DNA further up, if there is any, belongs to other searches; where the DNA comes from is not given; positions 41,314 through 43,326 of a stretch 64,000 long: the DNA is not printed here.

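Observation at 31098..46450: Exopolysaccharide locus with three paralogous soluble phosphodiesterase/NPP-type enzymes, two Wzy-like proteins, and a conserved acidic ...RL(K/Q)DLGYL C-terminus on two paralogs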

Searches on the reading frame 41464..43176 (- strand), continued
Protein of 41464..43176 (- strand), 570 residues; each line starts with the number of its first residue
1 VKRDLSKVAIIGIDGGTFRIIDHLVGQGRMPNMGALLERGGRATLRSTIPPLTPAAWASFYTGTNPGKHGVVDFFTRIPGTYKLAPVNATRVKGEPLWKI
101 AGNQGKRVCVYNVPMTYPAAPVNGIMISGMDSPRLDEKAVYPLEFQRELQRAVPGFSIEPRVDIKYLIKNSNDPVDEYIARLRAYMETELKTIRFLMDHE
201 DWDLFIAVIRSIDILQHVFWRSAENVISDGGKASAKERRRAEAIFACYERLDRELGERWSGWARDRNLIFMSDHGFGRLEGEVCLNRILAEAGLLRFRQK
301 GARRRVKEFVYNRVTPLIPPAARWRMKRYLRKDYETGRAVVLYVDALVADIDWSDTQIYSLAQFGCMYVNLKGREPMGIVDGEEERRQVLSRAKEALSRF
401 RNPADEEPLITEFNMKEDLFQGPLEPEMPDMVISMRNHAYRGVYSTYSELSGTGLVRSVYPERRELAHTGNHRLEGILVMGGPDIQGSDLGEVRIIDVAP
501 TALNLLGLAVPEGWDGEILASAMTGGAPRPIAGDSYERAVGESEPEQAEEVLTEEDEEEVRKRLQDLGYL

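Call 25: find_related_loci(query=A2, collection=genome_contigs, flank=10000)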
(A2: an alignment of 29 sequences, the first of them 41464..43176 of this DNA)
Query A2 (570 aa) in genome_contigs; peptide patterns used: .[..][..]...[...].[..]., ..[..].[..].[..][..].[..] (x = any residue, [..] = any of these).
154 stretches matched a pattern; 29 encode a relative of the query (tblastn E <= 1e-3); 29 distinct loci.
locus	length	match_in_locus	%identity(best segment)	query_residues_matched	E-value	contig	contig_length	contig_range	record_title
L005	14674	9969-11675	71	2-570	0e+0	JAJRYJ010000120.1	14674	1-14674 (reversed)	MAG: Actinomycetes bacterium isolate Dive96_bin3.284 k141_5051022, whole genome shotgun sequence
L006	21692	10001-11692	57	5-570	0e+0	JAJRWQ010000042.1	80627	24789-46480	MAG: Actinomycetes bacterium isolate Dive96_bin2.271 k141_907318, whole genome shotgun sequence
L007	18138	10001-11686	53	5-570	0e+0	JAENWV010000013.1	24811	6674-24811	MAG: Thermoleophilia bacterium isolate 5_8_m_bin1 k141_379611_length_24811_cov_84.0122, whole genome shotgun sequence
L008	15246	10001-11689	54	4-570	0e+0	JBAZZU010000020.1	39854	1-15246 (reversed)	MAG: Thermoleophilia bacterium isolate SO_2017_GW3_24 scaffold_705_c1_OW296A_2017, whole genome shotgun sequence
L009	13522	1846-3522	54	5-570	0e+0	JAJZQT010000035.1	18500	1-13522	MAG: Actinomycetes bacterium isolate SKS1.bin55 NODE_5375_length_18500_cov_13.580852, whole genome shotgun sequence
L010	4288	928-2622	53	2-570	0e+0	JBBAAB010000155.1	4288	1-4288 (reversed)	MAG: Thermoleophilia bacterium isolate SO_2017_GW3_30 scaffold_9715_c1_OW296A_2017, whole genome shotgun sequence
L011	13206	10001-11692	51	5-570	0e+0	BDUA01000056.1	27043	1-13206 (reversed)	Bacterium BMS3Abin01 DNA, contig: NODE_19, whole genome shotgun sequence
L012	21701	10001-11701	51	4-570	0e+0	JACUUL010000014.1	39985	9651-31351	MAG: Thermoleophilia bacterium isolate Kmv30 NODE_414_length_39985_cov_26.157400, whole genome shotgun sequence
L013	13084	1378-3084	49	5-570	0e+0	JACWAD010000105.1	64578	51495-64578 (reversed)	MAG: Thermoleophilia bacterium isolate B_ACT_02 k141_207157, whole genome shotgun sequence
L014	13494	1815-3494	48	5-570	5e-180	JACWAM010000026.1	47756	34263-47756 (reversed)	MAG: Thermoleophilia bacterium isolate B_ACT_11 k141_117543, whole genome shotgun sequence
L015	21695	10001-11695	48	1-570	7e-180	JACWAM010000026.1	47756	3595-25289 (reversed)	MAG: Thermoleophilia bacterium isolate B_ACT_11 k141_117543, whole genome shotgun sequence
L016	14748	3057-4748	48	2-570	2e-179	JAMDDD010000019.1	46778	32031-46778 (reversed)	MAG: Actinomycetota bacterium isolate FK_Sedi_B_Bin.151 NODE_1975_length_46778_cov_6.07361, whole genome shotgun sequenc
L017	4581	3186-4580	55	5-471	0e+0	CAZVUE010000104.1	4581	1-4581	MAG TPA_asm: uncultured bacterium isolate binchicken_co387_542 genome assembly, contig: NODE_27601_length_4581_cov_5.114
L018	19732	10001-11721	43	1-570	2e-134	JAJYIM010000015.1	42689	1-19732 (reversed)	MAG: Actinomycetes bacterium isolate DBS2-1.bin122 NODE_1479_length_42689_cov_2.591185, whole genome shotgun sequence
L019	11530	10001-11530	50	4-518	2e-114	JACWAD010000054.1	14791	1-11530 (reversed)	MAG: Thermoleophilia bacterium isolate B_ACT_02 k141_98390, whole genome shotgun sequence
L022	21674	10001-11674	33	2-569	5e-82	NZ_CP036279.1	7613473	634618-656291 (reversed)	Kolteria novifilia strain Pan216 chromosome, complete genome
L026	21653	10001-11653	33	7-569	1e-77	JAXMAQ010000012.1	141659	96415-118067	MAG: Planctomycetota bacterium isolate STL-PLA14 C4.94.fa-12, whole genome shotgun sequence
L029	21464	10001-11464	31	5-517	1e-73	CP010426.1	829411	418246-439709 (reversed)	MAG: archaeon GW2011_AR20 chromosome, complete genome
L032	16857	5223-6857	30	5-570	5e-62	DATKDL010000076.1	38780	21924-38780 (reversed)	MAG TPA_asm: Anaerolineales bacterium isolate SMAG_U14472 k141_571929, whole genome shotgun sequence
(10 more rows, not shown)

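Call 26: predict_structure(alignment_id=A1)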
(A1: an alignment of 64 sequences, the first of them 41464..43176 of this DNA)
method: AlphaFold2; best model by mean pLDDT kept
length: 570 residues; sequences in the alignment: 64
mean_pLDDT: 91.4   pTM: 0.92
mean pLDDT of the five models: 91.4, 90.7, 90.7, 89.7, 89.5
residues with pLDDT >= 90: 437; 70-90: 91; 50-70: 27; < 50: 15
segments of 3 or more residues with pLDDT < 50: 331-344
pLDDT, mean of each block of 10 residues (from residue 1): 79 98 98 98 98 97 98 92 91 96 97 97 96 93 97 94 91 97 97 98 98 97 93 94 98 95 94 98 97 95 80 75 69 41 64 97 95 97 98 98 97 98 97 98 91 91 95 98 96 98 96 96 91 61 64 87 82
secondary structure, 60 per line:
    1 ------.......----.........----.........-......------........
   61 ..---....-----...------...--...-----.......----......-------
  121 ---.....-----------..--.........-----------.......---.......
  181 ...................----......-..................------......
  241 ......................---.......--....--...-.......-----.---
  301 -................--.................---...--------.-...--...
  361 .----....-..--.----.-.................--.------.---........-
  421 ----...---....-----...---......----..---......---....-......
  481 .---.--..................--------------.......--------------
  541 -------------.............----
elements in order: E7-13 H18-26 H31-39 E41-46 H53-62 H66-69 E75-77 E84-86 H97-103 E108-113 E124-128 H144-152 H164-170 H174-199 E204-209 H211-228 H235-262 E266-272 E275-278 E281-283 H285-291 H302-317 H320-336 E358-361 E366-369 H382-398 E412-415 H416-419 E431-434 E440-442 H446-451 H461-466 E470-473 E475-481 E488-494 H495-505 H554-566

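Call 29: fold_search(model_id=the predicted structure, library=pdb)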
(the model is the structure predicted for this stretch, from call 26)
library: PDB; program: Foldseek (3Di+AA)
matches with E <= 10: 637; with E <= 0.001: 345
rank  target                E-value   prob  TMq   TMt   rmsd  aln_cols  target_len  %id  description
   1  2gsn_A                6.4e-17  1.00  0.46  0.66   7.4       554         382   15  Structure of Xac Nucleotide Pyrophosphatase/Phosphodiesterase (released 2006-08-01)
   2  7n1s_A                1.3e-16  1.00  0.46  0.65   7.7       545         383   16  Crystal Structure Analysis of Xac Nucleotide Pyrophosphatase/Phosphodiesterase (released 2022-06-01)
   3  7n1s_B                1.6e-16  1.00  0.45  0.65   7.7       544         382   16  Crystal Structure Analysis of Xac Nucleotide Pyrophosphatase/Phosphodiesterase (released 2022-06-01)
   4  7mw8_B                4.3e-16  1.00  0.47  0.68   6.6       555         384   16  Crystal Structure Analysis of Xac Nucleotide Pyrophosphatase/Phosphodiesterase (released 2022-05-18)
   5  4gtw_A                4.6e-16  1.00  0.51  0.42   6.3       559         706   14  Crystal structure of mouse Enpp1 in complex with AMP (released 2012-11-07)
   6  4b56_B                6.1e-16  1.00  0.49  0.39   7.5       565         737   14  Structure of ectonucleotide pyrophosphatase-phosphodiesterase-1 (NPP1) (released 2012-09-19)
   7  7mw8_A                6.4e-16  1.00  0.45  0.64   7.8       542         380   16  Crystal Structure Analysis of Xac Nucleotide Pyrophosphatase/Phosphodiesterase (released 2022-05-18)
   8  6ael_A                6.8e-16  1.00  0.50  0.40   6.8       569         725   14  Crystal structure of ENPP1 in complex with 3'3'-cGAMP (released 2019-03-06)
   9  7mw8_F                8.6e-16  1.00  0.46  0.66   7.5       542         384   16  Crystal Structure Analysis of Xac Nucleotide Pyrophosphatase/Phosphodiesterase (released 2022-05-18)
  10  4b56_A                1.3e-15  1.00  0.49  0.35   7.2       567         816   14  Structure of ectonucleotide pyrophosphatase-phosphodiesterase-1 (NPP1) (released 2012-09-19)
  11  7mw8_D                1.3e-15  1.00  0.46  0.66   7.5       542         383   15  Crystal Structure Analysis of Xac Nucleotide Pyrophosphatase/Phosphodiesterase (released 2022-05-18)
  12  4gtw_B                2.0e-15  1.00  0.50  0.41   6.5       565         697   14  Crystal structure of mouse Enpp1 in complex with AMP (released 2012-11-07)
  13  6aek_A                2.0e-15  1.00  0.48  0.39   7.8       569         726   14  Crystal structure of ENPP1 in complex with pApG (released 2019-03-06)
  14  7mw8_C                2.0e-15  1.00  0.46  0.65   7.4       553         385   16  Crystal Structure Analysis of Xac Nucleotide Pyrophosphatase/Phosphodiesterase (released 2022-05-18)
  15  6xkd_A                2.6e-15  1.00  0.49  0.41   7.1       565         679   14  Structure of ligand-bound mouse cGAMP hydrolase ENPP1 (released 2021-06-02)
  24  5egh_B                1.3e-14  1.00  0.48  0.67   7.4       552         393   14  Structure of ENPP6, a choline-specific glycerophosphodiester-phosphodiesterase in complex with phosphocholine (released 2016-03-09)
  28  6f30_B                2.2e-14  1.00  0.48  0.39   6.5       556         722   12  Crystal structure of ectonucleotide phosphodiesterase/pyrophosphatase-3 (NPP3) in complex with UDPGlcNAc (released 2018-08-01)
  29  6f30_A                2.2e-14  1.00  0.48  0.39   7.4       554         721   12  Crystal structure of ectonucleotide phosphodiesterase/pyrophosphatase-3 (NPP3) in complex with UDPGlcNAc (released 2018-08-01)
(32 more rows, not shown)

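Call 31: find_encoding_contigs(protein=P0083, flank=8000, max_places=1)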
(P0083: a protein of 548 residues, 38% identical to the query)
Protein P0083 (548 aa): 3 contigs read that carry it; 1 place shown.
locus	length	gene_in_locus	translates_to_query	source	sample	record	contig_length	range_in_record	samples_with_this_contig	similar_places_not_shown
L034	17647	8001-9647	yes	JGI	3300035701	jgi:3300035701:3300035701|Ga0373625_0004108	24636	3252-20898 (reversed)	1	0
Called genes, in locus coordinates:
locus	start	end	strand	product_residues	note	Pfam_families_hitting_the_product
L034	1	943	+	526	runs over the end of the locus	PF13231:PMT_2 (weak)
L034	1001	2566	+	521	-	PF01408:GFO_IDH_MocA, PF02894:GFO_IDH_MocA_C, PF22725:GFO_IDH_MocA_C3, PF25084:LbH_EIF2B, PF25087:GMPPB_C (faint), PF00132:Hexapep, PF14602:Hexapep_2 (weak)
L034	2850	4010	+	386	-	PF02350:Epimerase_2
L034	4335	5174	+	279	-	PF01522:Polysacc_deac_1, PF11959:DUF3473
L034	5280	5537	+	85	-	-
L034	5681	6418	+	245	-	PF02350:Epimerase_2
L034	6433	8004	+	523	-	PF01943:Polysacc_synt, PF03023:MurJ (faint), PF13440:Polysacc_synt_3, PF01554:MatE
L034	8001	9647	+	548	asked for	PF01663:Phosphodiest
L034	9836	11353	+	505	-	PF01663:Phosphodiest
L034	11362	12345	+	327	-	PF00535:Glycos_transf_2, PF10111:Glyco_tranf_2_2 (faint), PF13641:Glyco_tranf_2_3, PF13632:Glyco_trans_2_3 (weak)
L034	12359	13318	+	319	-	PF00535:Glycos_transf_2, PF13641:Glyco_tranf_2_3, PF13632:Glyco_trans_2_3 (faint)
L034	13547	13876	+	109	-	PF00132:Hexapep (weak)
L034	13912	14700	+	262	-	PF13641:Glyco_tranf_2_3, PF00535:Glycos_transf_2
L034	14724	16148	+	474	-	PF13727:CoA_binding_3, PF02397:Bac_transf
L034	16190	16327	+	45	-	-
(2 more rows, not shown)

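Call 32: find_encoding_contigs(protein=P0094, flank=8000, max_places=1)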
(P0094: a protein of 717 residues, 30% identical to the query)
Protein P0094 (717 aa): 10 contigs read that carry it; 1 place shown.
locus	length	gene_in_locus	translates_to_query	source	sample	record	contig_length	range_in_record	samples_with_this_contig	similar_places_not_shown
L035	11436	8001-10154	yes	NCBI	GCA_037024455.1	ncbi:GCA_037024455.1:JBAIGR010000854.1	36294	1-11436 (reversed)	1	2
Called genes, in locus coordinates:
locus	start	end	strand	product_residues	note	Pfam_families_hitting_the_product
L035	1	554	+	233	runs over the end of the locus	PF01648:ACPS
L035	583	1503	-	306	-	PF05050:Methyltransf_21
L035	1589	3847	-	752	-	PF01494:FAD_binding_3, PF00724:Oxidored_FMN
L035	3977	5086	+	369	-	PF03069:FmdA_AmdA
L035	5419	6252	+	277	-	PF13641:Glyco_tranf_2_3, PF00535:Glycos_transf_2, PF10111:Glyco_tranf_2_2 (weak)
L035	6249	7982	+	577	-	PF01663:Phosphodiest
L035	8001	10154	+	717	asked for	PF01663:Phosphodiest, PF00884:Sulfatase (faint), PF01663:Phosphodiest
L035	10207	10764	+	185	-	PF04307:YdjM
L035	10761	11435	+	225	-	?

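Call 33: find_encoding_contigs(protein=P0105, flank=8000, max_places=1)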
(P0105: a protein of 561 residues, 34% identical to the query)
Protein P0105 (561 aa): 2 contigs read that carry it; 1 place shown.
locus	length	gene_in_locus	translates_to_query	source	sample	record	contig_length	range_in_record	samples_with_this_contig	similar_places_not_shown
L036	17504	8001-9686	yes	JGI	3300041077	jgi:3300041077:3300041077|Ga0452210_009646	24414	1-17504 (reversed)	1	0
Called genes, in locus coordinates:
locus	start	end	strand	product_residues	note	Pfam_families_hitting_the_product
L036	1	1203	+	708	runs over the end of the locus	PF04879:Molybdop_Fe4S4, PF00384:Molybdopterin, PF01568:Molydop_binding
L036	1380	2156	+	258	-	PF02563:Poly_export, PF10531:SLBB, PF22461:SLBB_2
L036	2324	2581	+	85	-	PF02706:Wzz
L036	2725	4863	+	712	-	PF02706:Wzz, PF01656:CbiA (faint), PF13807:GNVR, PF10609:ParA, PF13614:AAA_31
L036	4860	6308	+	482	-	PF01943:Polysacc_synt, PF13440:Polysacc_synt_3, PF03023:MurJ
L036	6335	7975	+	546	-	PF01663:Phosphodiest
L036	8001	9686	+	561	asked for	PF01663:Phosphodiest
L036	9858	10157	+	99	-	PF04055:Radical_SAM (weak)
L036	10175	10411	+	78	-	-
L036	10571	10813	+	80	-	-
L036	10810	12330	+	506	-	PF02310:B12-binding, PF04055:Radical_SAM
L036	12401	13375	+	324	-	PF03279:Lip_A_acyltrans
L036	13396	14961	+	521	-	PF02310:B12-binding, PF19864:Radical_SAM_N2 (faint), PF04055:Radical_SAM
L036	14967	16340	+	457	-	PF02310:B12-binding, PF04055:Radical_SAM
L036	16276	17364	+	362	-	PF04055:Radical_SAM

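Call 62: search_protein_families(library=pfam, proteins=[L022:8237-9967:+, L026:8133-9869:+, L013:52-1272:+, L013:5033-6502:+, L018:8095-9546:+, L018:11777-12727:+, L032:2828-4324:+, L032:10946-12436:+, L029:11478-12710:-, L029:15824-17254:+], max_evalue=0.001)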
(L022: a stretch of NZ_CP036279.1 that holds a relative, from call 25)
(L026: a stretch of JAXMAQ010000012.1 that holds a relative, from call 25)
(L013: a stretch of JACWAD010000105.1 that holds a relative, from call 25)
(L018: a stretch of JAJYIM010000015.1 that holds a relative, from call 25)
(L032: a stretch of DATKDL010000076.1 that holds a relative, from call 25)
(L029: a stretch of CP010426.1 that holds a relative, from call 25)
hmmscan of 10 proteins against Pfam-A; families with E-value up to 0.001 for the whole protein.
L022:8237-9967:+ (576 aa): 3 families
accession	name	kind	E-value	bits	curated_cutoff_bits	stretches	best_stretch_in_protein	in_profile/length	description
PF03321.19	GH3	-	1.3e-60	205.6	23.6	1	24-324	2-303/304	GH3 family N-terminal domain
PF23571.1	GH3_M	-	1e-21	77.3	23.6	1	353-420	6-75/75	GH3 family central domain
PF23572.1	GH3_C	-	1e-16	62.1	23.6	1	436-554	2-117/119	GH3 family C-terminal domain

L026:8133-9869:+ (578 aa): 3 families
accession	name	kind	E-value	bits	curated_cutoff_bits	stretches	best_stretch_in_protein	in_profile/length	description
PF03321.19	GH3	-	2.3e-58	198.3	23.6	1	24-324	2-303/304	GH3 family N-terminal domain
PF23571.1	GH3_M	-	8.4e-24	83.9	23.6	1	354-420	7-75/75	GH3 family central domain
PF23572.1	GH3_C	-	1.6e-13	51.8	23.6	1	436-556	2-117/119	GH3 family C-terminal domain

L013:52-1272:+ (406 aa): 2 families
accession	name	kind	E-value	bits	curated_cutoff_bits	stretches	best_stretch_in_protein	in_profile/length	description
PF05048.19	NosD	-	3.2e-16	59.9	23.6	2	134-265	82-209/212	Periplasmic copper-binding protein (NosD)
PF13229.12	Beta_helix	-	3.6e-14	53.1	25.9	1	45-197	2-157/158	Right handed beta helix region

L013:5033-6502:+ (489 aa): 1 family
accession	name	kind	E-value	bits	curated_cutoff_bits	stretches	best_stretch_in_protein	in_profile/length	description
PF00933.27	Glyco_hydro_3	-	4.8e-69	233.6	27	1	126-449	1-315/316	Glycosyl hydrolase family 3 N terminal domain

L018:8095-9546:+ (483 aa): 2 families
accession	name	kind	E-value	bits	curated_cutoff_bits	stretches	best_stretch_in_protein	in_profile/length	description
PF13229.12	Beta_helix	-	8.9e-19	68.1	25.9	3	121-274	2-157/158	Right handed beta helix region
PF05048.19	NosD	-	2.2e-18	66.9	23.6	2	209-342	81-209/212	Periplasmic copper-binding protein (NosD)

L018:11777-12727:+ (316 aa): 5 families
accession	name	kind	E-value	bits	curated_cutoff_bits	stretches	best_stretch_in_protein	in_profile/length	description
PF08241.18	Methyltransf_11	-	4.4e-15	56.5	21.2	1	92-197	1-95/95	Methyltransferase domain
PF13489.12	Methyltransf_23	-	2.4e-10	40.8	27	1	85-261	20-159/164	Methyltransferase domain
PF13649.12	Methyltransf_25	-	1.5e-09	38.8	27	1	92-162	2-78/97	Methyltransferase domain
PF13847.12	Methyltransf_31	-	1.9e-05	24.8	27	1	90-217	6-127/145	Methyltransferase domain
PF08242.18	Methyltransf_12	-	9.9e-05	23.4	30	1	92-193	1-96/98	Methyltransferase domain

L032:2828-4324:+ (498 aa): 2 families
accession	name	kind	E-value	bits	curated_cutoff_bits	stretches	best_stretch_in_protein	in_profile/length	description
PF13440.11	Polysacc_synt_3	-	1.3e-48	166.2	23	1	40-332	2-292/293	Polysaccharide biosynthesis protein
PF01943.22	Polysacc_synt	-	2.2e-11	44.1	28.2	1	16-283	2-273/274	Polysaccharide biosynthesis protein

L032:10946-12436:+ (496 aa): 1 family
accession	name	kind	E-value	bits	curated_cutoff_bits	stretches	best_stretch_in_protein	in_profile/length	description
PF16158.11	N_BRCA1_IG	-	1.1e-52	177.6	28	2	107-211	1-108/108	Ig-like domain from next to BRCA1 gene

L029:11478-12710:- (410 aa): 5 families
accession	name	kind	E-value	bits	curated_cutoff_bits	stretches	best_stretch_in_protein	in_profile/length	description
PF00009.33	GTP_EFTU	-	1.7e-49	168.4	26.5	1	8-212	2-184/188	Elongation factor Tu GTP binding domain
PF22594.2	GTP-eEF1A_C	-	5.5e-23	81.7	27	1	312-409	1-100/101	GTP-eEF1A C-terminal domain-like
PF03144.31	GTP_EFTU_D2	-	4.3e-10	40.3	30.3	1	238-300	3-72/73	Elongation factor Tu domain 2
PF01926.29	MMR_HSR1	-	1.4e-08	35.2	21.9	1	69-148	29-113/113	50S ribosome-binding GTPase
PF03143.23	GTP_EFTU_D3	-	6.5e-05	23.6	27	0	330-407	32-100/106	Elongation factor Tu C-terminal domain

L029:15824-17254:+ (476 aa): 1 family
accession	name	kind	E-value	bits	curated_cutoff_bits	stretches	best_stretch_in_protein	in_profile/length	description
PF10131.15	PTPS_related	-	4.1e-09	35.9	26.4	1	74-409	9-364/621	6-pyruvoyl-tetrahydropterin synthase related domain; membrane protein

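Call 65: search_protein_families(library=pfam, proteins=[P0094], max_evalue=0.001)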
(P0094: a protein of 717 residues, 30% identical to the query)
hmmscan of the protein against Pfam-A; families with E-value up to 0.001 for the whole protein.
P0094 (717 aa): 2 families
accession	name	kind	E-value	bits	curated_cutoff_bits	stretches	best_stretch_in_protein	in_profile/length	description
PF01663.27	Phosphodiest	-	3.8e-71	240.9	23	2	218-588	22-328/342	Type I phosphodiesterase / nucleotide pyrophosphatase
PF00884.28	Sulfatase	-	5.3e-07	29.7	25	0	416-460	198-247/301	Sulfatase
